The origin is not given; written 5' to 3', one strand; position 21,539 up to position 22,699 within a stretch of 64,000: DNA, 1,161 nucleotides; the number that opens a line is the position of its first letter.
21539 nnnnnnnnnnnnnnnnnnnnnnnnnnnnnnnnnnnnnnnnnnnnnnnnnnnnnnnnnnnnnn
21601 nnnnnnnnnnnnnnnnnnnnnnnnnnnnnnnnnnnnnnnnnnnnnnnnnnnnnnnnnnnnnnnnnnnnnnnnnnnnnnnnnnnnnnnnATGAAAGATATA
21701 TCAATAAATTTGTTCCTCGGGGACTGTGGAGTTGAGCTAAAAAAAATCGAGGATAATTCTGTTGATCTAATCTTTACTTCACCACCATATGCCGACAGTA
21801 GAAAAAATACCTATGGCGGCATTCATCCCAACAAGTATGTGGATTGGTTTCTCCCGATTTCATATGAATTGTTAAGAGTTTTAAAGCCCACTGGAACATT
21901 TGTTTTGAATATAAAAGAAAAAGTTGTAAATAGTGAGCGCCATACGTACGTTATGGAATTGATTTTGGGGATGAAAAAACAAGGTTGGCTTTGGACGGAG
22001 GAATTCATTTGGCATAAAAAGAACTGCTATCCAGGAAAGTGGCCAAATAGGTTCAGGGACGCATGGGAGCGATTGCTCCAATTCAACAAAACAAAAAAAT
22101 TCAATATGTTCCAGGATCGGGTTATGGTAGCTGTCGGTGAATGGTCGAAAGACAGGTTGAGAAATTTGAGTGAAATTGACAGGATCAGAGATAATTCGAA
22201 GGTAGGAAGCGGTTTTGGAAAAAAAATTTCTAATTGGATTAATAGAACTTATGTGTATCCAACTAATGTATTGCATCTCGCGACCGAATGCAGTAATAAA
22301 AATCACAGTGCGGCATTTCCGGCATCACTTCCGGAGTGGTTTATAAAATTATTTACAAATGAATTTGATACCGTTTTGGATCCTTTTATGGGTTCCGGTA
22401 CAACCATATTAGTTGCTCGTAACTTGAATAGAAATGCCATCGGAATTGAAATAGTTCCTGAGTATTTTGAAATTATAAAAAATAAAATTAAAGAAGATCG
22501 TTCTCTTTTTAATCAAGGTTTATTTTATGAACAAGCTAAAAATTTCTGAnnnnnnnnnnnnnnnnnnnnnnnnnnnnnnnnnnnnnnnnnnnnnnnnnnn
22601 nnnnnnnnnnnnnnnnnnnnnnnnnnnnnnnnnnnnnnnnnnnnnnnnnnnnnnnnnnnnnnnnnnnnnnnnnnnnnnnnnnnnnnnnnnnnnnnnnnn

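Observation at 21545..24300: A 2.7-kb low-GC islet with an R-M pair and a convergent AbiGi-like gene sits between two core genes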

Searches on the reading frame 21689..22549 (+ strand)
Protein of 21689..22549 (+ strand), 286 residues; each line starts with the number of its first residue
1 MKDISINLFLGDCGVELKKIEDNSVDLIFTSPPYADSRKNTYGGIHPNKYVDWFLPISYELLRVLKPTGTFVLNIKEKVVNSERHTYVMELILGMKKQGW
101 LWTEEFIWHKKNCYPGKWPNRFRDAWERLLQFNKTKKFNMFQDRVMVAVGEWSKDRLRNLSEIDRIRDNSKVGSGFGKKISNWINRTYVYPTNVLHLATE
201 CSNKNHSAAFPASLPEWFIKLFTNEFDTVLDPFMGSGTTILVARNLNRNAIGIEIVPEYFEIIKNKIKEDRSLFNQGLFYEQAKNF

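Call 3: search_protein_families(library=pfam, proteins=[window:21689-22549:+], max_evalue=0.1)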
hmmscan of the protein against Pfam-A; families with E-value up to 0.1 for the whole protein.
window:21689-22549:+ (286 aa): 6 families
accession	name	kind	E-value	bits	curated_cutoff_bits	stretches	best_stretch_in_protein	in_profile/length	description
PF01555.25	N6_N4_Mtase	-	6.7e-47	160.7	26.7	1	25-264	1-220/221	DNA methylase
PF02086.21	MethyltransfD12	-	0.01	16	22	0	216-273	10-69/253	D12 class N6 adenine-specific DNA methyltransferase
PF01170.24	UPF0020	-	0.016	15.4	22.3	0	227-270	30-72/197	RMKL-like, methyltransferase domain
PF03602.21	Cons_hypoth95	-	0.029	14.5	24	0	20-38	107-127/182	Conserved hypothetical protein 95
PF08241.18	Methyltransf_11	-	0.031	15.3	21.2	0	234-271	5-42/95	Methyltransferase domain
PF09445.16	Methyltransf_15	-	0.048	13.7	22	0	6-34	51-81/165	RNA cap guanine-N2 methyltransferase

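Call 4: search_protein_families(library=padloc, proteins=[window:21689-22549:+], max_evalue=0.1)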
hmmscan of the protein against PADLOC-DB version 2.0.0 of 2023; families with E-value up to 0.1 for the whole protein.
window:21689-22549:+ (286 aa): 72 families (the best 25 are shown)
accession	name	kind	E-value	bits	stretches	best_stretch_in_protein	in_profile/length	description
PDLC03353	MTase_II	-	9.2e-46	154.5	1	5-273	9-257/260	Type II methyltransferase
PDLC03387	MTase_II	-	1e-44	150.9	2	76-269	120-277/289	Type II methyltransferase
PDLC03371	MTase_II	-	7.6e-39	131.8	1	3-270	8-255/260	Type II methyltransferase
PDLC03350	MTase_II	-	3.4e-33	113.4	1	10-275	61-303/312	Type II methyltransferase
PDLC03299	MTase_II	-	5.8e-32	109.4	1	5-268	14-258/296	Type II methyltransferase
PDLC03323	MTase_II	-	3.7e-30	103.2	1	8-260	17-287/330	Type II methyltransferase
PDLC03260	MTase_II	-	6.6e-27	92.3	2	200-268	240-308/349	Type II methyltransferase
PDLC03252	MTase_II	-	2.3e-25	87.7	3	194-267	280-353/365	Type II methyltransferase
PDLC03251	MTase_II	-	2.6e-24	84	1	8-273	7-272/282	Type II methyltransferase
PDLC03216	MTase_II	-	5.4e-22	76.3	2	202-276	190-264/364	Type II methyltransferase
PDLC03230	MTase_II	-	1.7e-21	75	1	8-265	38-280/360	Type II methyltransferase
PDLC03714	oMTase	-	2.5e-21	74.3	1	17-269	15-259/279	orphan methyltransferase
PDLC03363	MTase_II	-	6.5e-21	73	1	203-276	54-127/294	Type II methyltransferase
PDLC03265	MTase_II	-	8.7e-21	72.7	2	10-74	29-97/333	Type II methyltransferase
PDLC03228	MTase_II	-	1.5e-20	72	2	202-268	140-206/227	Type II methyltransferase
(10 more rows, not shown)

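Call 5: search_protein_families(library=ncbifam, proteins=[window:21689-22549:+], max_evalue=0.1)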
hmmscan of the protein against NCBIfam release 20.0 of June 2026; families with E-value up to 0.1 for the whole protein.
window:21689-22549:+ (286 aa): 7 families
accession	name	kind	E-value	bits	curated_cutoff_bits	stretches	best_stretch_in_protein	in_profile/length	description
NF008572.0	PRK11524.1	equivalog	1.1e-21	77.3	292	2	204-268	193-257/294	adenine-specific DNA-methyltransferase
NF050803.1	DnaMtaseCcrMCaul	equivalog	6.3e-20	71.4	830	2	198-278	178-258/350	adenine-specific DNA-methyltransferase CcrM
NF010253.0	PRK13699.1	subfamily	1.4e-15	57.6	244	2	201-269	139-207/226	DNA methyltransferase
NF040721.1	Trm14_Arch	equivalog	0.0015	17.7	280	1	205-263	170-228/370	tRNA (guanine(6)-N2)-methyltransferase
NF040850.1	Trm14_Thcoccales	equivalog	0.011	14.7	480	1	205-254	197-248/365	tRNA (guanine(6)-N2)-methyltransferase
TIGR01177.1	TIGR01177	hypoth_equivalog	0.016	14.6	316.55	0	225-254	182-211/330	TIGR01177 family methyltransferase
NF041294.1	Scnl_mescCoAtase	equivalog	0.034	13.3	700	1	8-45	23-61/381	succinyl-CoA:mesaconate CoA-transferase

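Call 12: search_solved_structures(query=window:21689-22549:+, max_evalue=0.001)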
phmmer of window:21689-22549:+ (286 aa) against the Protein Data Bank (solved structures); distinct sequences matched with E-value up to 0.001: 12.
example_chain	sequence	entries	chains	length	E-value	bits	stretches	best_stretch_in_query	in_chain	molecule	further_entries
1boo_A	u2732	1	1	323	8.5e-28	100.4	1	7-270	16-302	PROTEIN (N-4 CYTOSINE-SPECIFIC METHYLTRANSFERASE PVU II)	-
2zie_A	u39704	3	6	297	2e-16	63.1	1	202-269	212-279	Putative modification methylase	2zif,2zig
8s9m_A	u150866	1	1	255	6.6e-15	58.1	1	203-273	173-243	DNA cytosine-N4 methyltransferase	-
8s9n_A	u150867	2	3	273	7.9e-15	57.9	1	203-273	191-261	DNA cytosine-N4 methyltransferase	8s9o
5hek_A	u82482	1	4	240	4.6e-13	52.1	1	203-267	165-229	Adenine specific DNA methyltransferase (DpnA)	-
5hfj_A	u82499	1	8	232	4.9e-13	52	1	203-267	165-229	Adenine specific DNA methyltransferase (DpnA)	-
1g60_A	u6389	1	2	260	5.5e-12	48.5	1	13-260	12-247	Adenine-specific Methyltransferase MboIIA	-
6pbd_A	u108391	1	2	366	3.6e-11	45.9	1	204-268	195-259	Modification methylase CcrMI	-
1nw8_A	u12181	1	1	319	5.8e-10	41.9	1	12-281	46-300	MODIFICATION METHYLASE RSRI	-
1eg2_A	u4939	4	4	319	6.4e-10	41.7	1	12-281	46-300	MODIFICATION METHYLASE RSRI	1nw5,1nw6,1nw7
9c3u_A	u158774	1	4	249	6.3e-07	31.9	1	15-266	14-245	Methyltransferase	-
8urk_A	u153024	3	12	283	9.2e-07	31.4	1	15-266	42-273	Methyltransferase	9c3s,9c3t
